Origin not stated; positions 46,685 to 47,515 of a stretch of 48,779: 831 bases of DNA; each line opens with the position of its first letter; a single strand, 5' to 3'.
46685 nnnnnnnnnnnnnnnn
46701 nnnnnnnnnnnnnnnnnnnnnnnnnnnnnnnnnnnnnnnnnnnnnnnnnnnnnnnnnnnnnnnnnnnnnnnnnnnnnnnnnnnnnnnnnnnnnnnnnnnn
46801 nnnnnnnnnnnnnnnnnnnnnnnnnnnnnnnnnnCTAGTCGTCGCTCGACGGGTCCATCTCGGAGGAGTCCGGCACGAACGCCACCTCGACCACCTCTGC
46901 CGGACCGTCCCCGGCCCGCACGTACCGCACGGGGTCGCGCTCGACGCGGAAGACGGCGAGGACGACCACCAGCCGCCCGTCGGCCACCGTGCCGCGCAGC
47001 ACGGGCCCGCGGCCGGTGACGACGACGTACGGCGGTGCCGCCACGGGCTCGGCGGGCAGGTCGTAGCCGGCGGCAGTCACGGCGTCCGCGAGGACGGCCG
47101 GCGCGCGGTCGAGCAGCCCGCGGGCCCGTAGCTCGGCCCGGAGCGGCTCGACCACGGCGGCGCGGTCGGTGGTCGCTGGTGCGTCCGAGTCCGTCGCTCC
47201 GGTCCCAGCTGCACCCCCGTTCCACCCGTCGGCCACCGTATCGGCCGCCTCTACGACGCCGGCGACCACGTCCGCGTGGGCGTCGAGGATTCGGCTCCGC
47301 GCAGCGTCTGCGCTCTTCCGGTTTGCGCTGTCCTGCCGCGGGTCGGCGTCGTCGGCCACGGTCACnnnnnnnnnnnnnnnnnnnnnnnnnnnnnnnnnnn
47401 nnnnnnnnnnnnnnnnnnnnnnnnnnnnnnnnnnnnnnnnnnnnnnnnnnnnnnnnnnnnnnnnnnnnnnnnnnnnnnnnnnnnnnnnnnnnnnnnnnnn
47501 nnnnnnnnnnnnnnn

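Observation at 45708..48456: Orphan DNA methyltransferase neighbourhood: MTase, a GTGA-coupled acidic protein, a convergent Nmad3-like protein and a TM zinc-ribbon protein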

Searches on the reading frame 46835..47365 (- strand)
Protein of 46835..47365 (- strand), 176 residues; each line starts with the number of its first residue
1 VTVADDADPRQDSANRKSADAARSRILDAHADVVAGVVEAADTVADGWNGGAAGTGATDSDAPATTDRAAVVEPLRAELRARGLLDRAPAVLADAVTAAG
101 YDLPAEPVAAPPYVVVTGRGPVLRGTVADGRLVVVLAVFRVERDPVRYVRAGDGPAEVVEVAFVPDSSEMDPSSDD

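Call 4: search_protein_families(library=pfam, proteins=[window:46835-47365:-], max_evalue=1)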
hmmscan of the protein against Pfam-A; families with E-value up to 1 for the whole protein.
window:46835-47365:- (176 aa): 0 families

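Call 5: search_protein_families(library=ncbifam, proteins=[window:46835-47365:-], max_evalue=1)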
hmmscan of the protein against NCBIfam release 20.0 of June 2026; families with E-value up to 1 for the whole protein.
window:46835-47365:- (176 aa): 1 family
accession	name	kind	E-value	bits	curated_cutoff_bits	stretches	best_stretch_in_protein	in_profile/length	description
NF033403.1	linaridin_rel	subfamily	0.0085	16.1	40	1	81-136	9-60/64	linaridin-like RiPP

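Call 6: search_protein_families(library=padloc, proteins=[window:46835-47365:-], max_evalue=1)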
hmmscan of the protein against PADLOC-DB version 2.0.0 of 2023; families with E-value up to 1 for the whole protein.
window:46835-47365:- (176 aa): 0 families

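Call 12: find_homologous_proteins(query=window:46835-47365:-, max_evalue=0.001)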
Query window:46835-47365:- (176 aa): 92 proteins with E <= 0.001 among 3502 candidates.
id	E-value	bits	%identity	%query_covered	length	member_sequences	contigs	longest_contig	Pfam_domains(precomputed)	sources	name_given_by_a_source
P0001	3.5e-99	348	99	99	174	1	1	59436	PF25950.1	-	-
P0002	3.6e-64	234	78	89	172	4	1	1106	PF25950.1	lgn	-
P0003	1.4e-54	202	75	84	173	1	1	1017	PF25950.1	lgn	-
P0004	9.3e-33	131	57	81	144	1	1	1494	PF25950.1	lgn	-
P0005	4.1e-31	126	55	81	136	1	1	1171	PF25950.1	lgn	-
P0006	3.1e-29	120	53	93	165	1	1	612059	PF25950.1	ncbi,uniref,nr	ncbi:hypothetical protein [Halosimplex salinum]|uniref:hypothetical protein n=1 Tax=Halosimplex sali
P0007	3.7e-28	117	51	82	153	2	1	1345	PF25950.1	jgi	-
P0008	8.8e-28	115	53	78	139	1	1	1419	PF25950.1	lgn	-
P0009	8.8e-28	115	53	82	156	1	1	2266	PF25950.1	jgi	-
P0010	2.4e-27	114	52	85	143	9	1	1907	PF25950.1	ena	-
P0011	2.4e-27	114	59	75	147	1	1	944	PF25950.1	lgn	-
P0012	3.6e-27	113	53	79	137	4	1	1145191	PF25950.1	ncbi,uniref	ncbi:hypothetical protein [Halalkalicoccus salilacus]|uniref:hypothetical protein n=1 Tax=Halalkalic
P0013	3.7e-27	113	50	77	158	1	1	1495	PF25950.1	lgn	-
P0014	6.4e-27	112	58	78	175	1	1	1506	PF25950.1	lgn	-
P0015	8.9e-27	112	58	70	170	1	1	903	PF25950.1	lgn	-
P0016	1.0e-26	112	59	73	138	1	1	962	PF25950.1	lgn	-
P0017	1.6e-26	111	53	79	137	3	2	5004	PF25950.1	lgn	-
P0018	1.7e-26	111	54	83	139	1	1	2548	PF25950.1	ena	-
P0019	1.9e-26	111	53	81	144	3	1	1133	PF25950.1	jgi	jgi:hypothetical protein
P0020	2.9e-26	110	49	81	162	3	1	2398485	PF25950.1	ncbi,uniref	ncbi:hypothetical protein [Haloarchaeobius amylolyticus]|uniref:hypothetical protein n=1 Tax=Haloarc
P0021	3.0e-26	110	50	82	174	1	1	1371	PF25950.1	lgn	-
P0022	3.4e-26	110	51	88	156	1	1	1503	PF25950.1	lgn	-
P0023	5.0e-26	110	51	81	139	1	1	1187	PF25950.1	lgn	-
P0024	7.1e-26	109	68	52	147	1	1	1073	PF25950.1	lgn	-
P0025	1.3e-25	108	49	88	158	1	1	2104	PF25950.1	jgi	jgi:hypothetical protein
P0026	1.7e-25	108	51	80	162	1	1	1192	PF25950.1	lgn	-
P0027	1.8e-25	108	67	46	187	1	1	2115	PF25950.1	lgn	-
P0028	1.9e-25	108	66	53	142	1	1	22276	PF25950.1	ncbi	ncbi:MAG: hypothetical protein ABEJ23_08935 [Haloarculaceae archaeon]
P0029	2.4e-25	107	54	76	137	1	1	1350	PF25950.1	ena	-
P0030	3.1e-25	107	52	78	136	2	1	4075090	PF25950.1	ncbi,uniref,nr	ncbi:hypothetical protein [Natronobeatus ordinarius]|uniref:hypothetical protein n=1 Tax=Natronobeat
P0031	4.5e-25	107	49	85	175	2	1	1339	PF25950.1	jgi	jgi:hypothetical protein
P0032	4.8e-25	106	48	80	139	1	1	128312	PF25950.1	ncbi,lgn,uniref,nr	ncbi:hypothetical protein [Halococcus agarilyticus]|uniref:hypothetical protein n=1 Tax=Halococcus a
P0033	2.0e-24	104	51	82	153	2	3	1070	PF25950.1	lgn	-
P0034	2.4e-24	104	50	82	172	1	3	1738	PF25950.1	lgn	-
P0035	3.0e-24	104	49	81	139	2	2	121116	PF25950.1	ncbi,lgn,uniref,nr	ncbi:hypothetical protein [Halococcus hamelinensis]|uniref:DUF7988 domain-containing protein n=1 Tax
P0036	3.4e-24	104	50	79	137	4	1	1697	PF25950.1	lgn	-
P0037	5.2e-24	103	50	82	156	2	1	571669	PF25950.1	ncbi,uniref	ncbi:hypothetical protein [Haloarchaeobius sp. TZWWS8]|uniref:hypothetical protein n=1 Tax=Haloarcha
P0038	6.0e-24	103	47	80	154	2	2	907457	PF25950.1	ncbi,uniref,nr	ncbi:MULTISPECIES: hypothetical protein [Halolamina]|uniref:hypothetical protein n=1 Tax=Halolamina 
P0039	7.8e-24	102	55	66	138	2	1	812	PF25950.1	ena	-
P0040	7.8e-24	102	49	88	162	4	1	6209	PF25950.1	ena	-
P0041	7.9e-24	102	56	74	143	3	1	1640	PF25950.1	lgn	-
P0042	9.9e-24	102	52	81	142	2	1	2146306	PF25950.1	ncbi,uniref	ncbi:hypothetical protein [Haloarchaeobius sp. DFWS5]|uniref:hypothetical protein n=1 Tax=Haloarchae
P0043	1.7e-23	101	54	81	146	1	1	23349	PF25950.1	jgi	jgi:hypothetical protein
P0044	2.5e-23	101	54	72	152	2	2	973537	PF25950.1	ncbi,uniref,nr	ncbi:hypothetical protein [Halolamina salifodinae]|uniref:DUF7988 domain-containing protein n=1 Tax=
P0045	3.0e-23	101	57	57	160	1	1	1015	PF25950.1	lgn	-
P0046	3.4e-23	100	55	73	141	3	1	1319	PF25950.1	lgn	-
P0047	3.7e-23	100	51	81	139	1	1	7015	PF25950.1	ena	-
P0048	4.3e-23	100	54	68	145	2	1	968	PF25950.1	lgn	-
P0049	5.5e-23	100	52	76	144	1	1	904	PF25950.1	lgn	-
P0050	8.5e-23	99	57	59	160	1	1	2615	PF25950.1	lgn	-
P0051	8.7e-23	99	50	82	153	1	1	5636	PF25950.1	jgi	jgi:hypothetical protein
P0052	1.0e-22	99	49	82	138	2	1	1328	PF25950.1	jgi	-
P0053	1.1e-22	99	47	81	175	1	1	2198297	PF25950.1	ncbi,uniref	ncbi:hypothetical protein [Halosimplex amylolyticum]|uniref:hypothetical protein n=1 Tax=Halosimplex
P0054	1.2e-22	99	64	45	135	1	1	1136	PF25950.1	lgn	-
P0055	1.8e-22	98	49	81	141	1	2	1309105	PF25950.1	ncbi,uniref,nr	ncbi:hypothetical protein [Haloarchaeobius litoreus]|uniref:DUF7988 domain-containing protein n=1 Ta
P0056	2.3e-22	98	50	82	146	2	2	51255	PF25950.1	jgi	-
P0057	3.0e-22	97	52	83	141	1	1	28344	PF25950.1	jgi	jgi:hypothetical protein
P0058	3.7e-22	97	50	71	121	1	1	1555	PF25950.1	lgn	-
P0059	4.5e-22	97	55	71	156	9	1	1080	PF25950.1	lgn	-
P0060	5.8e-22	96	51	69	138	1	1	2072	PF25950.1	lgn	-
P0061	9.0e-22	96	51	77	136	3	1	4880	PF25950.1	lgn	-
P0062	1.2e-21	95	49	81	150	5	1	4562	PF25950.1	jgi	jgi:hypothetical protein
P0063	2.3e-21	94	47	77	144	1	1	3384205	PF25950.1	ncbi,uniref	ncbi:hypothetical protein [Haloarchaeobius sp. DT45]|uniref:hypothetical protein n=1 Tax=Haloarchaeo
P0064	3.3e-21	94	47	77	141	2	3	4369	PF25950.1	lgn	-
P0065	4.1e-21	94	51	85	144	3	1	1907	PF25950.1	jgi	jgi:hypothetical protein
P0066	4.9e-21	93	52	80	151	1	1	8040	PF25950.1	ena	-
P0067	5.0e-21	93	50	65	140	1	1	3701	PF25950.1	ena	-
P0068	1.3e-20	92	50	81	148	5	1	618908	PF25950.1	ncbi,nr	ncbi:hypothetical protein DMJ13_11730 [halophilic archaeon]|nr:hypothetical protein DMJ13_11730 [hal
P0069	1.6e-20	92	45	80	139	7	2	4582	PF25950.1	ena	-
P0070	1.8e-20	92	50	70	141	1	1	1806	PF25950.1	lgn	-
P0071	2.1e-20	91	53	77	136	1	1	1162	PF25950.1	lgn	-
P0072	3.0e-20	91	47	82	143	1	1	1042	PF25950.1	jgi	-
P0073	1.5e-19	89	49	85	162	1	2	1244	PF25950.1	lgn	-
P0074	2.6e-19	88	48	90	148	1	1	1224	PF25950.1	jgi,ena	jgi:hypothetical protein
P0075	5.6e-19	87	50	74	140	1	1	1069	PF25950.1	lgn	-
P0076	8.3e-19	86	51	70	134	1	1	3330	PF25950.1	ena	-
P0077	9.8e-19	86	50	74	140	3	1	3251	PF25950.1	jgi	jgi:hypothetical protein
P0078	1.2e-18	86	45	80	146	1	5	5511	PF25950.1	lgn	-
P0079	2.6e-18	84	50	80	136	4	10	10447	PF25950.1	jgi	jgi:hypothetical protein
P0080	7.2e-18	83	45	84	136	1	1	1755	PF25950.1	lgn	-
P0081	1.4e-17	82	49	71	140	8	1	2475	PF25950.1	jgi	-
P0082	1.3e-16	79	48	69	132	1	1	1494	PF25950.1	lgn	-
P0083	1.9e-16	78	64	43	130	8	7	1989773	PF25950.1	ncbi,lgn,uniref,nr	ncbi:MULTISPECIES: hypothetical protein [Halobacterium]|uniref:hypothetical protein n=1 Tax=Halobact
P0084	1.9e-16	78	61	43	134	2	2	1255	PF25950.1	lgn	-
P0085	4.6e-16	77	48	69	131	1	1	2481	PF25950.1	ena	-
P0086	4.6e-16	77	61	47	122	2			PF25950.1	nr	nr:hypothetical protein [Halorubellus sp. JP-L1]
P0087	1.8e-15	75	44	83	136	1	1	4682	PF25950.1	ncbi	-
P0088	1.1e-14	73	43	72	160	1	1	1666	PF25950.1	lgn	-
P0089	2.0e-14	72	43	91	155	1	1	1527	PF25950.1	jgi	jgi:hypothetical protein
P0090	1.1e-13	69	46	69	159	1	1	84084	PF25950.1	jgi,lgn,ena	-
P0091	4.2e-11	61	40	84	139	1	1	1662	PF25950.1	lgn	-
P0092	1.5e-8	53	42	44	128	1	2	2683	PF25950.1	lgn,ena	-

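Call 15: find_encoding_contigs(protein=P0006, flank=6000, max_places=2)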
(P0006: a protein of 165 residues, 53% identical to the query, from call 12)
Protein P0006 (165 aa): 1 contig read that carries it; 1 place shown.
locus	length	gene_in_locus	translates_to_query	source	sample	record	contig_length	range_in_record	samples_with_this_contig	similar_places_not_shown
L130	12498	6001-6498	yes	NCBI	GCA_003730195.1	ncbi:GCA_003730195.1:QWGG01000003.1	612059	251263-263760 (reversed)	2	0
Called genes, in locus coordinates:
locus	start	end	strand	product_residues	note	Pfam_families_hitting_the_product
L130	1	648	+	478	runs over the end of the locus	PF01266:DAO (faint), PF03486:HI0933_like (faint), PF07992:Pyr_redox_2, PF13450:NAD_binding_8 (faint), PF13738:Pyr_redox_3 (faint), PF00070:Pyr_redox, PF02852:Pyr_redox_dim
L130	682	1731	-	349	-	PF00106:adh_short, PF08659:KR (weak), PF00106:adh_short, PF13561:adh_short_C2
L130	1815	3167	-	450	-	PF07690:MFS_1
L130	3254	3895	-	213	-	PF02581:TMP-TENI, PF03060:NMO (weak), PF05690:ThiG (faint)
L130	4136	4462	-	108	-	-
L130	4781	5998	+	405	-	PF00581:Rhodanese, PF00753:Lactamase_B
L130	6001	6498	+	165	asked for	PF25950:DUF7988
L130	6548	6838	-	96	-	PF20024:DUF6432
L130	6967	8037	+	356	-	-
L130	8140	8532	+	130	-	PF18446:DUF5611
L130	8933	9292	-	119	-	PF04472:SepF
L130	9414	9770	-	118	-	-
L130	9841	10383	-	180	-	PF23956:DUF7285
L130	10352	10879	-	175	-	PF23954:DUF7283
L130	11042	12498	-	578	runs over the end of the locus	-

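Call 16: find_encoding_contigs(protein=P0001, flank=10000, max_places=3)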
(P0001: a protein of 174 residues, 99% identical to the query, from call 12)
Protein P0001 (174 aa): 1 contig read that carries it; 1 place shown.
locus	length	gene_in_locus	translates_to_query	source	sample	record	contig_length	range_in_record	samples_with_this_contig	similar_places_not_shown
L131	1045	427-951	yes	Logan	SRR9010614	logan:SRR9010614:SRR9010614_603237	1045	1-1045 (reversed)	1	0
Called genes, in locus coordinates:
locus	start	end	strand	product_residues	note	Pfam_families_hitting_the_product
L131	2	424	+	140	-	?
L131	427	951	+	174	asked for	PF25950:DUF7988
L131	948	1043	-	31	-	?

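Call 18: find_related_loci(query=A1, collection=genome_contigs, flank=5000)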
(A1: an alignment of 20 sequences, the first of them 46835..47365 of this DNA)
Query A1 (176 aa) in genome_contigs; peptide patterns used: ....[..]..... (x = any residue, [..] = any of these).
180 stretches matched a pattern; 146 encode a relative of the query (tblastn E <= 1e-3); the best 80 are kept; 80 distinct loci.
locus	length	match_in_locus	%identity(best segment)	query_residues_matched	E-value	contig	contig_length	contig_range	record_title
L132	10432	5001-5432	50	21-161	3e-36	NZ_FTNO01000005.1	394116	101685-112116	Haladaptatus litoreus strain CGMCC 1.7737, whole genome shotgun sequence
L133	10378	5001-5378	54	23-161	8e-36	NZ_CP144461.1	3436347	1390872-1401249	Halalkalicoccus salilacus strain FCH27 chromosome, complete genome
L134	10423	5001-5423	51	3-163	6e-36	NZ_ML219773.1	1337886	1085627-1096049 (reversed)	Halorussus halobius strain HD8-83 Scaffold1, whole genome shotgun sequence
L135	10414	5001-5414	52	15-163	2e-35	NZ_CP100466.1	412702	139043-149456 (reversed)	Halomicrococcus gelatinilyticus strain GSLN9 plasmid unnamed1, complete sequence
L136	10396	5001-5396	52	21-163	1e-32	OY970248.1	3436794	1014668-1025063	MAG: Haloferacaceae archaeon isolate MFD01721.bin.c.6 genome assembly, chromosome: 1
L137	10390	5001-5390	56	23-163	2e-32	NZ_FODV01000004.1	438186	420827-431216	Halogranum amylolyticum strain CGMCC 1.10121, whole genome shotgun sequence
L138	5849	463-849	48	23-163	5e-32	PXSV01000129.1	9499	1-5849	MAG: Halobacteriales archaeon SW_9_67_24 sw_9_scaffold_4346, whole genome shotgun sequence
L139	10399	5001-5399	52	21-164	1e-31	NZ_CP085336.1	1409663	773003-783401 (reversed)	Haladaptatus halobius strain PSR5 chromosome 2, complete sequence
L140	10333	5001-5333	54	22-144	4e-31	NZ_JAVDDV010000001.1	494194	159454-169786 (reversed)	Natronolimnohabitans sp. A-GB9 1, whole genome shotgun sequence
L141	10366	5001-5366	54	10-143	6e-31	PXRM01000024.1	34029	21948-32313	MAG: Halobacteriales archaeon QS_4_70_19 qs_4_scaffold_341, whole genome shotgun sequence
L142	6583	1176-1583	51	19-165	6e-31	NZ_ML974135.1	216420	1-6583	Halorussus amylolyticus strain YC93 Scaffold7, whole genome shotgun sequence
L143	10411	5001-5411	50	23-163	6e-31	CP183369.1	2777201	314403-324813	Haloferacaceae archaeon DSL9 chromosome, complete genome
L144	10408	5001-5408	52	21-163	1e-30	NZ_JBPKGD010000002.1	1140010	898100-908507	Haloarchaeobius sp. HRN-SO-5 HRNSO5_ctg002, whole genome shotgun sequence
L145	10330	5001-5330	55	23-144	1e-30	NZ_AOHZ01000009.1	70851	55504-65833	Natronolimnohabitans innermongolicus JCM 12255 contig_9, whole genome shotgun sequence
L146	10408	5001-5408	50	19-162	3e-30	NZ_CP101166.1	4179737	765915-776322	Haloglomus halophilum strain ZY41 chromosome, complete genome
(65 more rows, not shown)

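Call 50: find_encoding_contigs(protein=P0002, flank=3000, max_places=3)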
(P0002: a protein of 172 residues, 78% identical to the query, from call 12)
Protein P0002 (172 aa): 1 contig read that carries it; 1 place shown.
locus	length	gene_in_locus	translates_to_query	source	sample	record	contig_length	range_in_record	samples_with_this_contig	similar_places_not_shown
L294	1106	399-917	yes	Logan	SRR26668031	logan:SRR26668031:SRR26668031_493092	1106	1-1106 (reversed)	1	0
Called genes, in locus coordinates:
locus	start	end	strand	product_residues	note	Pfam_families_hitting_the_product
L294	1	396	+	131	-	?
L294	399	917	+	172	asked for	PF25950:DUF7988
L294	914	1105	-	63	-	?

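Call 51: find_encoding_contigs(protein=P0003, flank=3000, max_places=3)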
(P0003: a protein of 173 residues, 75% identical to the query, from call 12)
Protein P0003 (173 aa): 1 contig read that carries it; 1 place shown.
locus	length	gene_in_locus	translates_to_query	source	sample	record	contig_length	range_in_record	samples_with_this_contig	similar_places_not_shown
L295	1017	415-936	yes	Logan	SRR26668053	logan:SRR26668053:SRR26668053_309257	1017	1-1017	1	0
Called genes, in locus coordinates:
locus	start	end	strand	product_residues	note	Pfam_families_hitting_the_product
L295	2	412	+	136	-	?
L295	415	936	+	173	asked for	PF25950:DUF7988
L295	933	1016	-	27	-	?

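Call 62: search_protein_families(library=phrogs, proteins=[window:46835-47365:-], max_evalue=0.01)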
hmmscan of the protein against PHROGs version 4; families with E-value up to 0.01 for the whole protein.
window:46835-47365:- (176 aa): 0 families

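Call 64: predict_structure(alignment_id=A3)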
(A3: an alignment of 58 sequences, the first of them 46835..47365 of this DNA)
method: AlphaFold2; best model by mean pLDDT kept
length: 176 residues; sequences in the alignment: 58
mean_pLDDT: 91.0   pTM: 0.84
mean pLDDT of the five models: 91.0, 91.0, 90.9, 90.7, 90.4
residues with pLDDT >= 90: 139; 70-90: 19; 50-70: 18; < 50: 0
segments of 3 or more residues with pLDDT < 50: none
pLDDT, mean of each block of 10 residues (from residue 1): 75 93 98 98 92 56 92 98 98 98 94 96 96 98 95 95 87 69
secondary structure, 60 per line:
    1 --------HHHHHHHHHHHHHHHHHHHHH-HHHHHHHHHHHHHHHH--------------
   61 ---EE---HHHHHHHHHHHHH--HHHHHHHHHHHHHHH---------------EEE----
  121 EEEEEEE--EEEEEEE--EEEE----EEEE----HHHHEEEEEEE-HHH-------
elements in order: H9-29 H31-46 H69-81 H84-98 E114-116 E121-127 E130-136 E139-142 E147-150 H155-158 E159-165

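Call 66: fold_search(model_id=the predicted structure, library=pdb)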
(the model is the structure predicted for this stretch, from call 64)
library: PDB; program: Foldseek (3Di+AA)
matches with E <= 10: 117; with E <= 0.001: 0
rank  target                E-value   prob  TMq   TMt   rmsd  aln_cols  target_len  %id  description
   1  4p2k                  1.1e+00  0.07  0.12  0.08  10.9        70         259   10  Structure of Ephrin type-A receptor 2 (released 2014-05-14)
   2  6zgc_B                1.4e+00  0.06  0.13  0.08   9.2        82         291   10  Crystal structure of the ACVR1 (ALK2) kinase in complex with the compound Saracatinib (AZD0530) (released 2020-07-29)
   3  5i9w                  1.6e+00  0.04  0.10  0.07  11.7        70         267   11  Crystal Structure of Ephrin A2 (EphA2) Receptor Protein Kinase with ANP (released 2016-11-09)
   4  6b5j_C                1.8e+00  0.03  0.11  0.08  10.6        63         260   13  TNNI3K complexed with a 4,6-diaminopyrimidine (released 2018-04-04)
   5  6tc9_A                2.0e+00  0.09  0.16  0.11  10.2        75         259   15  Crystal structure of MutM from Neisseria meningitidis (released 2020-09-16)
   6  4rny_A                2.0e+00  0.06  0.16  0.09  10.4        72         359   14  Structure of Helicobacter pylori Csd3 from the orthorhombic crystal (released 2015-03-11)
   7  7mgk_C                2.1e+00  0.04  0.12  0.08  10.4        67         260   10  TNNI3K complexed with 1-(3,5-dichloro-4-((6-(methylamino)pyrimidin-4-yl)oxy)phenyl)-3-(3-(trifluoromethyl)phenyl)urea (released 2021-11-10)
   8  6zgc_C                2.2e+00  0.04  0.13  0.08   9.3        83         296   11  Crystal structure of the ACVR1 (ALK2) kinase in complex with the compound Saracatinib (AZD0530) (released 2020-07-29)
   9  5ia1                  2.7e+00  0.04  0.12  0.08  10.8        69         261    9  Crystal Structure of Ephrin A2 (EphA2) Receptor Protein Kinase with MLN8054 (released 2016-11-09)
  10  5s7g_A                3.1e+00  0.03  0.13  0.09  10.3        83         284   12  XChem group deposition -- Crystal Structure of human ACVR1 in complex with XS035844b (released 2021-06-23)
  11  5jsc_B                3.1e+00  0.01  0.15  0.10  21.5       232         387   18  Crystal structure of a Putative acyl-CoA dehydrogenase from Burkholderia xenovorans (released 2016-06-08)
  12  9wys_A                3.3e+00  0.03  0.13  0.10  11.0        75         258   11  Structural basis of signal activation and transduction by chitin elicitor receptor kinase 1 in Oryza sativa (released 2026-01-28)
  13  3kmw_A                3.3e+00  0.03  0.12  0.08   5.0        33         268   24  Crystal structure of the ILK/alpha-parvin core complex (MgATP) (released 2009-12-29)
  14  4ztl_B                3.3e+00  0.03  0.12  0.08  10.6        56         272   18  Irak4-inhibitor co-structure (released 2015-09-02)
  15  4rnz                  3.3e+00  0.03  0.14  0.08  12.2        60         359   20  Structure of Helicobacter pylori Csd3 from the hexagonal crystal (released 2015-03-11)
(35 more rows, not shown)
